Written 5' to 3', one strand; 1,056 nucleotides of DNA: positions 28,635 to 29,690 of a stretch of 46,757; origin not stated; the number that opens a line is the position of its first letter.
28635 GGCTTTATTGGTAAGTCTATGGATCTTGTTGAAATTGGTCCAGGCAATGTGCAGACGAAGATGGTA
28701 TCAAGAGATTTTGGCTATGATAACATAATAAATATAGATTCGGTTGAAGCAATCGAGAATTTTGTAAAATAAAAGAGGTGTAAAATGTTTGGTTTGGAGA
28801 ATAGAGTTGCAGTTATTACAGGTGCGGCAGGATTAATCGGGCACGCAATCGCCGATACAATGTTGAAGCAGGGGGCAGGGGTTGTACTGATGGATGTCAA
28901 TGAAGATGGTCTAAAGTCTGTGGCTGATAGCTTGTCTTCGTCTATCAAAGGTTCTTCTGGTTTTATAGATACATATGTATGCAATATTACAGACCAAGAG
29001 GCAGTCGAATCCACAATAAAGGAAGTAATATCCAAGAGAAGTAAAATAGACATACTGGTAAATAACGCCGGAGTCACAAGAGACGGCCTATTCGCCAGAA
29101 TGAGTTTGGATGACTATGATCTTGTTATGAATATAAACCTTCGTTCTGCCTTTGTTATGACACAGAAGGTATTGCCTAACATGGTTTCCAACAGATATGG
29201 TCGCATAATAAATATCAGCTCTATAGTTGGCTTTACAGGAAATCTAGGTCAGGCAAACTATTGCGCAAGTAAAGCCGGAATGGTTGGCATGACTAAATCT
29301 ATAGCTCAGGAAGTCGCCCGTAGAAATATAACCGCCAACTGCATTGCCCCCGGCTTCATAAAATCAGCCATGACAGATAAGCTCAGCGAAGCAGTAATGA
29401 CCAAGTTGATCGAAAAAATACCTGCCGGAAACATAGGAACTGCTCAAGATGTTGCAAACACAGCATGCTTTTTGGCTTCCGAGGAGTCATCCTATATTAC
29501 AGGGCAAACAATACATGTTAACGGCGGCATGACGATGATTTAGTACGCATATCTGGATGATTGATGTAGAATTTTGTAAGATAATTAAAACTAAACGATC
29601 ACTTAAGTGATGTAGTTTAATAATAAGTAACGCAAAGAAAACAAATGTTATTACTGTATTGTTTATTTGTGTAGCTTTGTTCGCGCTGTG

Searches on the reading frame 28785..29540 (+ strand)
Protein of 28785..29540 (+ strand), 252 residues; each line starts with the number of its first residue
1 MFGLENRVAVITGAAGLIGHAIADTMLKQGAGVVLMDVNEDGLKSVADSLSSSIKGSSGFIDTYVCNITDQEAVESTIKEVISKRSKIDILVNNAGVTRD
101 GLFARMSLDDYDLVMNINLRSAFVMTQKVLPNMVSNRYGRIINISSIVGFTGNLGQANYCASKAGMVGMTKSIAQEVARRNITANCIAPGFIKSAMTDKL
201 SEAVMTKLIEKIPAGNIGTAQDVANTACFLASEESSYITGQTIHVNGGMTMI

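Call 12: search_protein_families(library=pfam, proteins=[window:28785-29540:+], max_evalue=0.001)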
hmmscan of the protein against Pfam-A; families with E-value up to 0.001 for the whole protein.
window:28785-29540:+ (252 aa): 8 families
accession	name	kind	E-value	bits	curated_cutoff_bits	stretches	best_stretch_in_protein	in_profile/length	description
PF13561.12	adh_short_C2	-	1.1e-64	218.7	27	1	13-250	1-236/236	Enoyl-(Acyl carrier protein) reductase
PF00106.31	adh_short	-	8.7e-57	192.2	26.6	1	7-202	1-192/195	short chain dehydrogenase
PF08659.16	KR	-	4.4e-19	69.5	22.6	1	10-185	4-171/180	KR domain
PF23441.1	SDR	-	4.6e-10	39.8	27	1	7-250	9-256/258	SDR-like rossmann domain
PF01370.27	Epimerase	-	4.9e-06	26.6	20.9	1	10-102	2-79/240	NAD dependent epimerase/dehydratase family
PF02737.24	3HCDH_N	-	1e-05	25.9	22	1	8-57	2-49/180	3-hydroxyacyl-CoA dehydrogenase, NAD binding domain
PF02719.21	Polysacc_synt_2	-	0.00013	21.8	20.2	1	10-80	2-75/293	Polysaccharide biosynthesis protein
PF16363.11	GDP_Man_Dehyd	-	0.00038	20.5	27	1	11-81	2-74/332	GDP-mannose 4,6 dehydratase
